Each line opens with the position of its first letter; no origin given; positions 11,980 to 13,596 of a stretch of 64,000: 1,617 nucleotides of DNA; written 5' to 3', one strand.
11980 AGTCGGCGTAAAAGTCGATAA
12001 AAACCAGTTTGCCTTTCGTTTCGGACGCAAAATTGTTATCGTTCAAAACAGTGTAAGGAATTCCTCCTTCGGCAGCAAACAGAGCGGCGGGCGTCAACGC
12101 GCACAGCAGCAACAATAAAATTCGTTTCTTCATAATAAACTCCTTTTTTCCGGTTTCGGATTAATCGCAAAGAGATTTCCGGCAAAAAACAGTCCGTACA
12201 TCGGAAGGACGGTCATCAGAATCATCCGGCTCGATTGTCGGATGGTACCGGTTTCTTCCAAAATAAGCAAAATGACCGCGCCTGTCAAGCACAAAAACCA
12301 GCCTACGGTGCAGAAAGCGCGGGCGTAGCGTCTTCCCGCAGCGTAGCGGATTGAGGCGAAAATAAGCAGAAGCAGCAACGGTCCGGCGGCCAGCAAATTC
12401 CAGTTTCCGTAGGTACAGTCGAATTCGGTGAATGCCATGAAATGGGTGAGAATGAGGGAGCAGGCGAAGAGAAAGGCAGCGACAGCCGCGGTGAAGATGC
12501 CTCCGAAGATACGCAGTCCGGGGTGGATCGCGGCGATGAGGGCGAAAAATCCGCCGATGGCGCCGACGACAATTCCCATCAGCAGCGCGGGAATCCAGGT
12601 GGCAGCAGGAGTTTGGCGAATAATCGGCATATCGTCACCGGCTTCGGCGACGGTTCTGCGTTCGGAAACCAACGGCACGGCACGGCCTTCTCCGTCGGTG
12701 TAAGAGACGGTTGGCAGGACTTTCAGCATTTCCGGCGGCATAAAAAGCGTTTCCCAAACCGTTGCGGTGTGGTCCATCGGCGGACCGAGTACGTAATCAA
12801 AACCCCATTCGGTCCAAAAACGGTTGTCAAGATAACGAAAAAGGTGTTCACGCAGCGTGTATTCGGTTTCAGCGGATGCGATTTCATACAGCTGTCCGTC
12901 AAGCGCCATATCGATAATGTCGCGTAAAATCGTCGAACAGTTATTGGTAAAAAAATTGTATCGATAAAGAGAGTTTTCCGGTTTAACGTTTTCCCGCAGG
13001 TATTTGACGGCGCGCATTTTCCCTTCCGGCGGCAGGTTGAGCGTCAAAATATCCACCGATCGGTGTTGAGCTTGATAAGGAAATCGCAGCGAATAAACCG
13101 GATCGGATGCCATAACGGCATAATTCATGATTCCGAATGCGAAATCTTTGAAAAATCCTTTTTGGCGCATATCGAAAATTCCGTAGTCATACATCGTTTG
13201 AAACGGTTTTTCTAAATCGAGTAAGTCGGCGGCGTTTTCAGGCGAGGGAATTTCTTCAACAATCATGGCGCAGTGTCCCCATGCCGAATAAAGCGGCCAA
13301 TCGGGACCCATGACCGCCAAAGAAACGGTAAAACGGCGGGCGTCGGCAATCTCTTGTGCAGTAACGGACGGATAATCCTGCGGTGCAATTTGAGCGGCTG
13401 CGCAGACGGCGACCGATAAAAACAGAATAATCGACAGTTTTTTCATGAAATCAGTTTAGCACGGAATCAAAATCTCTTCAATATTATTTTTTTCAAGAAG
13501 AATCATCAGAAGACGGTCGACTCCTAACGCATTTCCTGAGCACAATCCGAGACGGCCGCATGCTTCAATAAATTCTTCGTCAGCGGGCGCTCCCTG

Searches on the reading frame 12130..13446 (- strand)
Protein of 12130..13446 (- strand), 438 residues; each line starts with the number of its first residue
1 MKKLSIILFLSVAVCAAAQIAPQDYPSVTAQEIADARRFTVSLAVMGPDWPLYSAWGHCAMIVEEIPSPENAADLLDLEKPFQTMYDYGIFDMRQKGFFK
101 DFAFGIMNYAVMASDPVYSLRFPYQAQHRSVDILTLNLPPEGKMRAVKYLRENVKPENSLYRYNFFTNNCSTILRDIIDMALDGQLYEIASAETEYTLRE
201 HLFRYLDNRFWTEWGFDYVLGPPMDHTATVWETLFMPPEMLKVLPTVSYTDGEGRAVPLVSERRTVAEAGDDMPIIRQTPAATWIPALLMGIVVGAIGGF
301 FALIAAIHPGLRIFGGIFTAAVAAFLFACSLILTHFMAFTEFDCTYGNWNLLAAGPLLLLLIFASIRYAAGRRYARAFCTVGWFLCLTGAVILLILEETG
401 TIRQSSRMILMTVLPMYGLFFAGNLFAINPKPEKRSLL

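Call 67: search_protein_families(library=ncbifam, proteins=[window:12130-13446:-], max_evalue=1e-10)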
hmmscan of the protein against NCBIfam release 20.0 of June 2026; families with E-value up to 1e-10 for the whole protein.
window:12130-13446:- (438 aa): 1 family
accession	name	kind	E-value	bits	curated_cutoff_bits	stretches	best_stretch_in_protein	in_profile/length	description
NF051878.1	lpactltferLnb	equivalog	8.3e-38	130.3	550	1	4-382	4-351/394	lipoprotein N-acyltransferase Lnb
